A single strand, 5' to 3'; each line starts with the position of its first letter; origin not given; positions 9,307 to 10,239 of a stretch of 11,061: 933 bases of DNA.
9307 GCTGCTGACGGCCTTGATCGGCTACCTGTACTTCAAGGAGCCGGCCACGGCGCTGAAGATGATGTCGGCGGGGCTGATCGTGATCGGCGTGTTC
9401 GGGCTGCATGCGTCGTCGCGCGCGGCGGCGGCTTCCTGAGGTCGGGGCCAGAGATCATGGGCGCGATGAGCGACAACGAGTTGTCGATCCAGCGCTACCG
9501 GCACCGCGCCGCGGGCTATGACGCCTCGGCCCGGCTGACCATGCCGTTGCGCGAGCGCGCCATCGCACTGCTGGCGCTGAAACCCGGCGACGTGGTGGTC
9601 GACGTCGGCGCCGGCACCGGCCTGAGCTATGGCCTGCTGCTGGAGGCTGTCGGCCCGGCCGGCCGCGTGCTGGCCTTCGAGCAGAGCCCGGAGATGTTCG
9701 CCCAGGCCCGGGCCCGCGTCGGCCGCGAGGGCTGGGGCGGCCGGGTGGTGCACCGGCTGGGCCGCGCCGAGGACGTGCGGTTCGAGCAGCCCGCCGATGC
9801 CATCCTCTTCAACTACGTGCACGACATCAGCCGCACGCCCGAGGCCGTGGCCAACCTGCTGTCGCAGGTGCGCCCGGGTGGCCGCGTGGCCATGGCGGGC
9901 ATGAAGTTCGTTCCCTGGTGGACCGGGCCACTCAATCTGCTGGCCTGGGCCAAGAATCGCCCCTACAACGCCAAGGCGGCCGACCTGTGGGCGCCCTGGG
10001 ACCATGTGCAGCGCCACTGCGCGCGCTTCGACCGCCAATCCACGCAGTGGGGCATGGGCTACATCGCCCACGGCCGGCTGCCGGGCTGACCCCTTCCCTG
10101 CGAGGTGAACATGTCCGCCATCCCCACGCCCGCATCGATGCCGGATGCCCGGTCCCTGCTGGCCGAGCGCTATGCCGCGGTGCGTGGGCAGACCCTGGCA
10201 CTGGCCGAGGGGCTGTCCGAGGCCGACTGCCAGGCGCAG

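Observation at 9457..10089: Small stand-alone SAM methyltransferase wedged between the SMR pump and egtB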

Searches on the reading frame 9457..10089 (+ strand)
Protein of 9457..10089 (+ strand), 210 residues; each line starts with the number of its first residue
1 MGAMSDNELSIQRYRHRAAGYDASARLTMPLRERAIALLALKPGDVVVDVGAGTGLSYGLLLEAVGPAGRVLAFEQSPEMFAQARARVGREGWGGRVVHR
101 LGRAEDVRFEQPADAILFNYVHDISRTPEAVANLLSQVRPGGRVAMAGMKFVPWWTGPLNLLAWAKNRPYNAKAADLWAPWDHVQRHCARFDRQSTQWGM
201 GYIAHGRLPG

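Call 7: search_protein_families(library=pfam, proteins=[window:9457-10089:+], max_evalue=0.01)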
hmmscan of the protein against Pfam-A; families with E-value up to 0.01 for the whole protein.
window:9457-10089:+ (210 aa): 10 families
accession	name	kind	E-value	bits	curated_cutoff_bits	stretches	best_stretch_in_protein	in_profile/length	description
PF13649.12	Methyltransf_25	-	2.1e-11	44.8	27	1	47-142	1-97/97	Methyltransferase domain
PF01135.25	PCMT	-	5.9e-10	39.7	20.3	1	34-145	64-170/210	Protein-L-isoaspartate(D-aspartate) O-methyltransferase (PCMT)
PF08241.18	Methyltransf_11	-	8e-09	36.5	21.2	1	48-145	1-94/95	Methyltransferase domain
PF13847.12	Methyltransf_31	-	8e-09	35.8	27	1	42-150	2-113/145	Methyltransferase domain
PF08242.18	Methyltransf_12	-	2.2e-07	31.9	30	1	48-144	1-98/98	Methyltransferase domain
PF02475.24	TRM5-TYW2_MTfase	-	1.9e-05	25.1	28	1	32-142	25-131/164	TRM5/TYW2 methyltransferase domain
PF13489.12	Methyltransf_23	-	1.9e-05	24.9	27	1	35-197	12-151/164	Methyltransferase domain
PF01209.24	Ubie_methyltran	-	4.4e-05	23.4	20.1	1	35-145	39-150/233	ubiE/COQ5 methyltransferase family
PF13578.12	Methyltransf_24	-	0.00025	22.3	26.3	1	48-145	1-101/105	Methyltransferase domain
PF08704.16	GCD14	-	0.0015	18.7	26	1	37-92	34-89/247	tRNA methyltransferase complex GCD14 subunit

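Call 8: search_protein_families(library=ncbifam, proteins=[window:9457-10089:+], max_evalue=0.01)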
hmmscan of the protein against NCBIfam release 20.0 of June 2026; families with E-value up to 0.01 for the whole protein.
window:9457-10089:+ (210 aa): 35 families (the best 25 are shown)
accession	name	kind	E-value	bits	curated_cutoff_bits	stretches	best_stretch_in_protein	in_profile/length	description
NF047649.1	MTase_UXPK_star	exception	3.8e-13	49.1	460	1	37-152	71-187/283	methyltransferase/UXPK-star double selenoprotein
NF008823.0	PRK11873.1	subfamily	1.2e-11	44.6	263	1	35-148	69-183/272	arsenite methyltransferase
NF052510.1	methyltran_MpqE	exception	3e-10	39.9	335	1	32-145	35-150/234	methyl-plastoquinone biosynthesis methyltransferase MpqE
NF041537.1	ArsM_AhpD_UU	exception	3.6e-10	39.1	510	1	39-149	72-183/345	arsenite methyltransferase/AhpD domain selenoprotein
NF043040.1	corrin_prot_MT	hypoth_equivalog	1.3e-07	31.3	180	1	34-107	32-102/216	corrinoid protein-associated methyltransferase CpaM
NF010549.0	PRK13942.1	equivalog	3.9e-07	29.8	282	1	38-146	72-175/215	protein-L-isoaspartate O-methyltransferase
TIGR04364.1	methyltran_FxLD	equivalog_domain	6e-07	28.8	320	1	39-144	78-177/394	methyltransferase, FxLD system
TIGR02469.1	CbiT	equivalog_domain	7e-07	29.5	78.3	1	32-100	8-75/124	precorrin-6Y C5,15-methyltransferase (decarboxylating) subunit CbiT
NF045667.1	MTase_DVU1556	equivalog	2.7e-06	27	155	1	31-89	10-66/213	DVU_1556 family methyltransferase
NF001240.0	PRK00216.1-1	equivalog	4e-06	26.1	378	1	35-146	55-168/251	bifunctional demethylmenaquinone methyltransferase/2-methoxy-6-polyprenyl-1,4-benzoquinol methylase UbiE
NF001244.0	PRK00216.1-5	equivalog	5.4e-06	25.9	216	1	32-145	37-152/236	bifunctional demethylmenaquinone methyltransferase/2-methoxy-6-polyprenyl-1,4-benzoquinol methylase UbiE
NF041536.1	ArsM_DUF2284_UU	exception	6.3e-06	24.8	575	1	40-147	73-181/459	arsenite methyltransferase/DUF2284 domain selenoprotein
TIGR04188.1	methyltr_grsp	subfamily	6.4e-06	25.8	380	1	31-145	95-202/363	ATP-grasp peptide maturase system methyltransferase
NF040538.1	methyl_ArsM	equivalog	7e-06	25.4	500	1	42-87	60-105/356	arsinothricin biosynthesis methyltransferase ArsM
TIGR01444.1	fkbM_fam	subfamily_domain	1.3e-05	25.7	37.7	1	46-92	1-46/143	FkbM family methyltransferase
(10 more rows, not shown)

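Call 9: find_homologous_proteins(query=window:9457-10086:+)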
Query window:9457-10086:+ (210 aa): 1636 proteins with E <= 0.001 among 3448 candidates; the best 120 are listed.
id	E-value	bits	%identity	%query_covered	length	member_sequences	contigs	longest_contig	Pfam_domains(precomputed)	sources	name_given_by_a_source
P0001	2.1e-136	471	100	99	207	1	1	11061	PF13847.13,PF13489.13,PF13649.13,PF02475.24,PF01135.26,PF08241.19,PF08242.19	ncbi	ncbi:MAG: class I SAM-dependent methyltransferase [Aquabacterium sp.]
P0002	3.1e-115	401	83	100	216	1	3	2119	PF13847.13,PF13489.13,PF13649.13,PF01135.26,PF01209.25,PF08241.19,PF08242.19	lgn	-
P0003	3.4e-99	349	73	99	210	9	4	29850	PF13847.13,PF13489.13,PF13649.13,PF01135.26,PF01209.25,PF08241.19,PF08242.19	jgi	jgi:arsenite methyltransferase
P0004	1.0e-97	344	73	99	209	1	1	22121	PF13847.13,PF13649.13,PF01135.26,PF01209.25,PF08241.19,PF08242.19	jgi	jgi:arsenite methyltransferase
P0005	1.3e-96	340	73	99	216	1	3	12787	PF13847.13,PF13649.13,PF01135.26,PF01209.25,PF08241.19,PF08242.19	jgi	jgi:arsenite methyltransferase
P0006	3.1e-96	339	72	99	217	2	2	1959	PF13847.13,PF13649.13,PF01135.26,PF01209.25,PF08241.19,PF08242.19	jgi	jgi:arsenite methyltransferase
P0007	4.3e-96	339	75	97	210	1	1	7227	PF13847.13,PF13649.13,PF01135.26,PF01209.25,PF08241.19,PF08242.19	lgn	-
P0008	4.9e-96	339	73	98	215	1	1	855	PF13847.13,PF13489.13,PF13649.13,PF01135.26,PF01209.25,PF08241.19,PF08242.19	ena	-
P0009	6.3e-96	338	73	97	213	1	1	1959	PF13847.13,PF13649.13,PF01135.26,PF01209.25,PF08241.19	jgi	jgi:arsenite methyltransferase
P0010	9.9e-96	338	71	97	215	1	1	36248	PF13847.13,PF13649.13,PF01135.26,PF01209.25,PF08241.19,PF08242.19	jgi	jgi:arsenite methyltransferase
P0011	2.0e-95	337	71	97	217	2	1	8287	PF13847.13,PF13649.13,PF01135.26,PF01209.25,PF08241.19,PF08242.19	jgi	jgi:arsenite methyltransferase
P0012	2.1e-95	337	72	97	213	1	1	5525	PF13847.13,PF13649.13,PF01135.26,PF01209.25,PF08241.19,PF08242.19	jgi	jgi:arsenite methyltransferase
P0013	3.1e-95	336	72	97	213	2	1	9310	PF13847.13,PF13649.13,PF01135.26,PF01209.25,PF08241.19,PF08242.19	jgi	jgi:arsenite methyltransferase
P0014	4.4e-95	336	71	99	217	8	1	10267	PF13847.13,PF13649.13,PF01135.26,PF01209.25,PF08241.19,PF08242.19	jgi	jgi:arsenite methyltransferase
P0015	5.3e-95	335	71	99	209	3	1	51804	PF13847.13,PF13649.13,PF01135.26,PF01209.25,PF08241.19,PF08242.19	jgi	jgi:arsenite methyltransferase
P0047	3.0e-93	330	72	98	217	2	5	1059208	PF13847.13,PF13649.13,PF01135.26,PF01209.25,PF08241.19,PF08242.19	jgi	jgi:arsenite methyltransferase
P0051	4.9e-93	329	74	97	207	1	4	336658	PF13847.13,PF13489.13,PF13649.13,PF01135.26,PF13578.13,PF01209.25,PF08241.19,PF08242.19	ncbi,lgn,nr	ncbi:MAG: methyltransferase domain-containing protein [Burkholderiales bacterium]|nr:methyltransfera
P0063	8.3e-93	328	70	99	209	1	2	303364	PF13847.13,PF13649.13,PF01135.26,PF01209.25,PF08241.19,PF08242.19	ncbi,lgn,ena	ncbi:MAG: methyltransferase domain-containing protein [Burkholderiaceae bacterium]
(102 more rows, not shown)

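Call 11: find_encoding_contigs(protein=P0047, flank=10000, max_places=3)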
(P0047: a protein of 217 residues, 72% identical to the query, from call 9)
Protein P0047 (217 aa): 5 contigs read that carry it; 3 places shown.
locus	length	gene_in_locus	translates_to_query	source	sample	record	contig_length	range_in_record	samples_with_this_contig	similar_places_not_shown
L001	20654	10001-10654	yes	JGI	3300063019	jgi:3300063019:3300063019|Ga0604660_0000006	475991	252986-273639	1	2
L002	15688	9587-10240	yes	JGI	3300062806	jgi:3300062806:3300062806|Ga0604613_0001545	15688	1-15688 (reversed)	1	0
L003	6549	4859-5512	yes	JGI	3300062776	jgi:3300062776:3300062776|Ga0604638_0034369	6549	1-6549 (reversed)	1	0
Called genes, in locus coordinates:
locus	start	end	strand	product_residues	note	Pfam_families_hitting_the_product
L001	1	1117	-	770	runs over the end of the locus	PF02861:Clp_N, PF13191:AAA_16 (weak), PF00004:AAA, PF17871:AAA_lid_9, PF00004:AAA, PF07724:AAA_2, PF07728:AAA_5, PF10431:ClpB_D2-small, +5 more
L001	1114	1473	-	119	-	PF02617:ClpS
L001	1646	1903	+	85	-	PF00313:CSD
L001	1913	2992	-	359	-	PF00586:AIRS, PF02769:AIRS_C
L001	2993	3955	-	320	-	PF00534:Glycos_transf_1, PF13692:Glyco_trans_1_4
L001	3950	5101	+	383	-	PF03781:FGE-sulfatase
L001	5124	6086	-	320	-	PF10017:Methyltransf_33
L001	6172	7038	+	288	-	PF04069:OpuAC (faint), PF12974:Phosphonate-bd, PF09084:NMT1, PF16868:NMT1_3 (weak)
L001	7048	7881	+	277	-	PF00005:ABC_tran, PF13304:AAA_21 (faint)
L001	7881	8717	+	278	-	PF00528:BPD_transp_1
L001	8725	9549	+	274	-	PF00528:BPD_transp_1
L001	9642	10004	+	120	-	PF00893:Multi_Drug_Res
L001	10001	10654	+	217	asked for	PF01135:PCMT, PF01209:Ubie_methyltran (weak), PF13649:Methyltransf_25, PF13847:Methyltransf_31, PF08241:Methyltransf_11, PF08242:Methyltransf_12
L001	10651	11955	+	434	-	PF12867:DinB_2, PF03781:FGE-sulfatase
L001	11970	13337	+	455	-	-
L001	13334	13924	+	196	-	PF04945:YHS (weak)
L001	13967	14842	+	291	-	PF01734:Patatin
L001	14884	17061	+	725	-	PF09335:VTT_dom, PF01134:GIDA (faint), PF07992:Pyr_redox_2, PF13738:Pyr_redox_3 (faint), PF00070:Pyr_redox, PF02852:Pyr_redox_dim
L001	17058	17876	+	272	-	PF04784:DUF547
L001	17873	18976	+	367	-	PF07992:Pyr_redox_2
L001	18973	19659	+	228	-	PF11249:DUF3047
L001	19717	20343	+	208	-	PF06055:ExoD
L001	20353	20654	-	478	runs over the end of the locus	PF00171:Aldedh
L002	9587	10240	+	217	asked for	PF01135:PCMT, PF01209:Ubie_methyltran (weak), PF13649:Methyltransf_25, PF13847:Methyltransf_31, PF08241:Methyltransf_11, PF08242:Methyltransf_12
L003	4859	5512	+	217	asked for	PF01135:PCMT, PF01209:Ubie_methyltran (weak), PF13649:Methyltransf_25, PF13847:Methyltransf_31, PF08241:Methyltransf_11, PF08242:Methyltransf_12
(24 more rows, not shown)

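Call 12: find_encoding_contigs(protein=P0051, flank=10000, max_places=3)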
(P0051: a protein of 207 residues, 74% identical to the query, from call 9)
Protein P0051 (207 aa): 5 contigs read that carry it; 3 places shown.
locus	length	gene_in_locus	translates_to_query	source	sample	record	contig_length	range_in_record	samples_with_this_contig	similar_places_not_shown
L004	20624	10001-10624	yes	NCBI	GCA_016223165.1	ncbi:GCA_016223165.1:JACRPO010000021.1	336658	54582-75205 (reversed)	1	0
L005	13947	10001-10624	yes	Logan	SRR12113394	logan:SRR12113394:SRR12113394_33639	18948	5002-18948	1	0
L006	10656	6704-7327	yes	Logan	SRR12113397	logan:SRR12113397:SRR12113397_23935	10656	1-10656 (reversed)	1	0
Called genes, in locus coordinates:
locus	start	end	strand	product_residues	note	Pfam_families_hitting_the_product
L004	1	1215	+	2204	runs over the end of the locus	PF00109:ketoacyl-synt, PF02801:Ketoacyl-synt_C, PF16197:KAsynt_C_assoc, PF22621:CurL-like_PKS_C, PF00698:Acyl_transf_1, PF21089:PKS_DH_N, PF14765:PS-DH, PF08240:ADH_N, +7 more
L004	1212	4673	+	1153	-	PF18563:TubC_N, PF00668:Condensation, PF00501:AMP-binding, PF13193:AMP-binding_C, PF00550:PP-binding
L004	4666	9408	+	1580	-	PF00109:ketoacyl-synt, PF02801:Ketoacyl-synt_C, PF16197:KAsynt_C_assoc, PF22336:RhiE-like_linker, PF22621:CurL-like_PKS_C, PF00698:Acyl_transf_1, PF08659:KR, PF00106:adh_short, +2 more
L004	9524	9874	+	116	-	PF00893:Multi_Drug_Res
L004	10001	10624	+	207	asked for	PF01135:PCMT, PF13489:Methyltransf_23 (weak), PF01209:Ubie_methyltran, PF13847:Methyltransf_31, PF08241:Methyltransf_11, PF08242:Methyltransf_12, PF13578:Methyltransf_24 (faint), PF13649:Methyltransf_25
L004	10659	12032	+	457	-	PF12867:DinB_2, PF03781:FGE-sulfatase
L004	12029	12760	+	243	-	PF04945:YHS (faint)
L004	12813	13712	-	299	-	PF01734:Patatin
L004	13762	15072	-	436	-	PF00285:Citrate_synt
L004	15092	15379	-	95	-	PF03937:Sdh5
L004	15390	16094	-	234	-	PF13085:Fer2_3, PF13187:Fer4_9 (faint), PF13237:Fer4_10, PF12838:Fer4_7 (weak), PF13183:Fer4_8, PF13534:Fer4_17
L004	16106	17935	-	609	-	PF00890:FAD_binding_2, PF01266:DAO (weak), PF02910:Succ_DH_flav_C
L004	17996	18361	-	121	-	PF01127:Sdh_cyt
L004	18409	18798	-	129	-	PF01127:Sdh_cyt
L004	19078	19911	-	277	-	PF00392:GntR, PF07702:UTRA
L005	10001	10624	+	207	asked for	PF01135:PCMT, PF13489:Methyltransf_23 (weak), PF01209:Ubie_methyltran, PF13847:Methyltransf_31, PF08241:Methyltransf_11, PF08242:Methyltransf_12, PF13578:Methyltransf_24 (faint), PF13649:Methyltransf_25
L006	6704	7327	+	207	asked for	PF01135:PCMT, PF13489:Methyltransf_23 (weak), PF01209:Ubie_methyltran, PF13847:Methyltransf_31, PF08241:Methyltransf_11, PF08242:Methyltransf_12, PF13578:Methyltransf_24 (faint), PF13649:Methyltransf_25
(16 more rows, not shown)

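Call 13: find_encoding_contigs(protein=P0063, flank=10000, max_places=3)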
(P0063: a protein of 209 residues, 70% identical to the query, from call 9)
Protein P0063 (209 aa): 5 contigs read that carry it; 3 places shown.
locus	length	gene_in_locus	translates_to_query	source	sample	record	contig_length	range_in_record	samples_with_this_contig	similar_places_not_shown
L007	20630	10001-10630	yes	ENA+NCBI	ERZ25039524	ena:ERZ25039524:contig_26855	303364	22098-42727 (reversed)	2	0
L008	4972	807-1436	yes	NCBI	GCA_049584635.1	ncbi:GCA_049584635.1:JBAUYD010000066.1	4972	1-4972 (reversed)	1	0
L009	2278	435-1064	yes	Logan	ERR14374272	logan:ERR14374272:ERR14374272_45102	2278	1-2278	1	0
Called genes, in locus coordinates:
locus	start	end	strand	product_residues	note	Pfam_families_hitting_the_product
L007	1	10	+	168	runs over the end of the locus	PF00578:AhpC-TSA, PF08534:Redoxin, PF00255:GSHPx (weak), PF00085:Thioredoxin, PF13098:Thioredoxin_2, PF13905:Thioredoxin_8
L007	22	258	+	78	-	PF14086:DUF4266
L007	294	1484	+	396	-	PF12094:DUF3570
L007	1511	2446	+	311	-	PF02424:ApbE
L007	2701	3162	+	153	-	-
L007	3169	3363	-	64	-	-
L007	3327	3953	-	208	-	PF05708:Peptidase_C92 (weak)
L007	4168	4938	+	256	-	PF00034:Cytochrom_C (faint), PF13442:Cytochrome_CBB3 (faint)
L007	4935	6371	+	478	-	PF00034:Cytochrom_C, PF13442:Cytochrome_CBB3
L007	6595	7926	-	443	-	PF01408:GFO_IDH_MocA, PF03447:NAD_binding_3, PF21135:DRL_cat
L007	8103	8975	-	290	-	PF05721:PhyH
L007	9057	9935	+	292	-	PF00135:COesterase, PF20434:BD-FAE, PF00561:Abhydrolase_1 (weak), PF07859:Abhydrolase_3, PF12697:Abhydrolase_6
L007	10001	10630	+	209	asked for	PF01135:PCMT, PF01209:Ubie_methyltran (weak), PF13847:Methyltransf_31, PF13649:Methyltransf_25, PF08241:Methyltransf_11, PF08242:Methyltransf_12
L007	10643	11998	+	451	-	PF12867:DinB_2, PF03781:FGE-sulfatase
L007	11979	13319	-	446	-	PF07804:HipA_C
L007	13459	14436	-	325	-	PF00478:IMPDH, PF01070:FMN_dh (faint)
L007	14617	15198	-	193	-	PF00300:His_Phos_1 (weak)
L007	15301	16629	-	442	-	PF00764:Arginosuc_synth, PF20979:Arginosuc_syn_C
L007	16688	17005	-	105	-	PF06865:Ppnp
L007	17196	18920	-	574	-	PF02518:HATPase_c (weak)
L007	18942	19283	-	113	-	PF03960:ArsC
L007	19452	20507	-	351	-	PF01738:DLH, PF12146:Hydrolase_4 (faint), PF00326:Peptidase_S9 (faint), PF07859:Abhydrolase_3 (faint)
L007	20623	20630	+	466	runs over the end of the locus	PF08245:Mur_ligase_M, PF27239:FOL3_C (faint), PF02875:Mur_ligase_C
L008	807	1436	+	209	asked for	PF01135:PCMT, PF01209:Ubie_methyltran (weak), PF13847:Methyltransf_31, PF13649:Methyltransf_25, PF08241:Methyltransf_11, PF08242:Methyltransf_12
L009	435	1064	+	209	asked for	PF01135:PCMT, PF01209:Ubie_methyltran (weak), PF13847:Methyltransf_31, PF13649:Methyltransf_25, PF08241:Methyltransf_11, PF08242:Methyltransf_12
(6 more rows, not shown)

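Call 16: search_solved_structures(query=window:9457-10086:+, max_evalue=0.01)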
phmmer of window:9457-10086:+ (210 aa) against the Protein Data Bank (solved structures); distinct sequences matched with E-value up to 0.01: 25.
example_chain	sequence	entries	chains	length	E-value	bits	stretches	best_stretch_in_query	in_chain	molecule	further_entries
3bus_A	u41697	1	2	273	2.5e-07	33.9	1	19-149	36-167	Methyltransferase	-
1f38_A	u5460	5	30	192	3.6e-06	30.1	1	34-147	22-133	PRECORRIN-8W DECARBOXYLASE | Precorrin-6y methyltransferase/putative decarboxylase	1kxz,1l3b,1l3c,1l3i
1o54_A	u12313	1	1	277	4.4e-06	29.8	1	34-117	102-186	SAM-dependent O-methyltransferase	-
8qby_t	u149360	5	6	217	8.8e-06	28.8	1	35-145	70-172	Protein-L-isoaspartate O-methyltransferase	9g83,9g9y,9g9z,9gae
3lga_A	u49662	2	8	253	1.5e-05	28.1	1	36-142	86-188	SAM-dependent methyltransferase | SAM-dependent methyltransferase, putative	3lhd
3mb5_A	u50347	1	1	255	1.5e-05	28.1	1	36-142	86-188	SAM-dependent methyltransferase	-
2pwy_A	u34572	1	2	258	1.8e-05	27.8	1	24-118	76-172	tRNA (adenine-N(1)-)-methyltransferase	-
5c0o_E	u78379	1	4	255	2e-05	27.7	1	24-117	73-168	tRNA (adenine(58)-N(1))-methyltransferase TrmI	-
2yxe_A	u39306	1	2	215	2.1e-05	27.6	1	37-147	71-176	Protein-L-isoaspartate O-methyltransferase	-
5c1i_A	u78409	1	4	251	2.7e-05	27.3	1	24-113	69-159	tRNA (adenine(58)-N(1))-methyltransferase TrmI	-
4o29_A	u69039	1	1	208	0.00015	24.8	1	12-142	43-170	Protein-L-isoaspartate O-methyltransferase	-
6f5z_A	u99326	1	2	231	0.00025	24.1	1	33-142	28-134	24-sterol C-methyltransferase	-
1i9g_A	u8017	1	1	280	0.00027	24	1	42-89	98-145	HYPOTHETICAL PROTEIN RV2118C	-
3dh0_A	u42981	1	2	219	0.00061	22.8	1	22-118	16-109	SAM dependent methyltransferase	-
5f8c_A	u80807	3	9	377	0.00079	22.5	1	41-150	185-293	Methyltransferase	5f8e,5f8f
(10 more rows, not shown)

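Call 22: find_related_loci(query=A1, collection=genome_contigs, flank=10000)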
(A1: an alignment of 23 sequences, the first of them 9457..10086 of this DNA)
Query A1 (210 aa) in genome_contigs; peptide patterns used: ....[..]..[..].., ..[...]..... (x = any residue, [..] = any of these).
251 stretches matched a pattern; 225 encode a relative of the query (tblastn E <= 1e-3); the best 80 are kept; 80 distinct loci.
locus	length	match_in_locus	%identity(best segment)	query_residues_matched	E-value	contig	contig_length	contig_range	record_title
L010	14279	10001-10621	71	1-208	1e-98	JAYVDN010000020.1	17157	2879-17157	MAG: Polaromonas sp. isolate GL34_DN_concoct_23_sub GL34_DN_concoct_23_sub_19, whole genome shotgun sequence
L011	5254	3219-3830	72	4-208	2e-98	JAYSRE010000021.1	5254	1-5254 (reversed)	MAG: Polaromonas sp. isolate GFS_11898 GFS_11898_20, whole genome shotgun sequence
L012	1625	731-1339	71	5-208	5e-105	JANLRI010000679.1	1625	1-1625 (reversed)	MAG: Betaproteobacteria bacterium isolate OTE_38_concoct_169_sub OTE_38_k141_1947061, whole genome shotgun sequence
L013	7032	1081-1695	72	5-210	5e-98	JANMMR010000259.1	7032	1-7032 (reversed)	MAG: Rhodoferax sp. isolate OTE_58_metabat_482 OTE_58_k141_80993, whole genome shotgun sequence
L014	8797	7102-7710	73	5-208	6e-98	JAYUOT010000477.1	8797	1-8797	MAG: Betaproteobacteria bacterium isolate GL104_UP_metabat_28 GL104_UP_metabat_28_476, whole genome shotgun sequence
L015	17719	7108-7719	70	4-208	3e-97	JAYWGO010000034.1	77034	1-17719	MAG: Polaromonas sp. isolate GLR22_GL16_DN_3_concoct_116 GLR22_GL16_DN_3_concoct_116_33, whole genome shotgun sequence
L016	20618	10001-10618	70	4-210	4e-97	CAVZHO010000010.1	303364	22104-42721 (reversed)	MAG: uncultured beta proteobacterium isolate MFD04651.bin.1.230 genome assembly, contig: contig_26855, whole genome shot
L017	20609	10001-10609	70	5-208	7e-97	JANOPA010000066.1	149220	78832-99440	MAG: Betaproteobacteria bacterium isolate VAR_43_concoct_312 VAR_43_k141_1044366, whole genome shotgun sequence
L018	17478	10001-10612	75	4-207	4e-97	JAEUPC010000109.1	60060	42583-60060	MAG: Rubrivivax sp. isolate new MAG-215 k141_2196638, whole genome shotgun sequence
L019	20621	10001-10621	72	1-207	7e-97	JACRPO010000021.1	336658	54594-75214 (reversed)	MAG: Burkholderiales bacterium isolate NC_groundwater_1989_Pr3_S-0.65um_71_12 SR2-18-Sp65_coassembly_scaffold_666365, wh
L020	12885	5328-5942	70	5-210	8e-96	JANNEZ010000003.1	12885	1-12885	MAG: Rhodoferax sp. isolate OTE_75_metabat_355_sub OTE_75_k141_3964214, whole genome shotgun sequence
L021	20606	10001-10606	70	6-208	8e-96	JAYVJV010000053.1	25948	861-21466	MAG: Polaromonas sp. isolate GL53_Down_metabinner_23_sub GL53_Down_metabinner_23_sub_52, whole genome shotgun sequence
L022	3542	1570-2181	67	4-208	3e-96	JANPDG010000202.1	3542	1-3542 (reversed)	MAG: Polaromonas sp. isolate VAR_78_metabat_415 VAR_78_k141_1250125, whole genome shotgun sequence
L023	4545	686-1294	73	5-208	2e-95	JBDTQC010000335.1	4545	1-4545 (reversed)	MAG: Ideonella sp. isolate cluster3_bin.212 NODE_112035_length_4545_cov_4.327617, whole genome shotgun sequence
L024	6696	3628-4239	69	4-208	7e-95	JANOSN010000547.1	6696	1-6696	MAG: Polaromonas sp. isolate VAR_4_concoct_130 VAR_4_k141_2174973, whole genome shotgun sequence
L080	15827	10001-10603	65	5-206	6e-88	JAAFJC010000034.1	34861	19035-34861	MAG: Comamonadaceae bacterium isolate bin24.maxbin.ball.043 WN_Comamonadaceae_2_scaffold_34, whole genome shotgun sequen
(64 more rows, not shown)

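Call 28: search_protein_representatives(protein=window:9457-10086:+)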
Query: 210 residues. Proteins with E-value up to 0.001 (for the whole library): 8106; up to 1e-10: 739; up to 1e-30: 68. The best 150 are listed.
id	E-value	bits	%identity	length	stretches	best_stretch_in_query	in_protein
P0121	1.5e-82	292.9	67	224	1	4-208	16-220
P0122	3.9e-59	216.4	69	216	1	5-155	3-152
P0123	7.4e-53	195.8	65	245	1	5-152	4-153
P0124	1.2e-52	195.1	50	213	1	6-208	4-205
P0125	3.8e-52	193.5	49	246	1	9-208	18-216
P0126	3.0e-50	187.3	46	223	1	5-207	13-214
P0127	3.6e-50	187.1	62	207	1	74-207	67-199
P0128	3.2e-48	180.7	51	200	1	27-207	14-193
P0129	1.6e-47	178.4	46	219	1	6-207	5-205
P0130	2.4e-47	177.8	58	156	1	29-180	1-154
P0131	6.0e-47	176.5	52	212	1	10-208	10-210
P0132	2.5e-46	174.5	47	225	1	10-206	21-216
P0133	4.7e-44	167.1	66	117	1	100-209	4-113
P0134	4.0e-40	154.2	61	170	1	90-206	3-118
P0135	5.8e-40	153.7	69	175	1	72-176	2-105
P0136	8.8e-40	153.1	40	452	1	8-209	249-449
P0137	9.4e-40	153.0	43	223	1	6-205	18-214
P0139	1.9e-39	152.0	44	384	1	13-210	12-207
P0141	3.4e-38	147.9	42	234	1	4-209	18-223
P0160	2.4e-34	135.3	37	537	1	5-209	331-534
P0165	7.3e-34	133.8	41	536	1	29-206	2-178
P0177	1.5e-31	126.2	39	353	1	30-209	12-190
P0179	2.5e-31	125.5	38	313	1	14-209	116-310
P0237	3.4e-27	111.9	38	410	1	14-209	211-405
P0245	1.9e-26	109.5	43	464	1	8-160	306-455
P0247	2.7e-26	109.0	37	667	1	8-206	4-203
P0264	3.5e-25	105.4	34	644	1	16-209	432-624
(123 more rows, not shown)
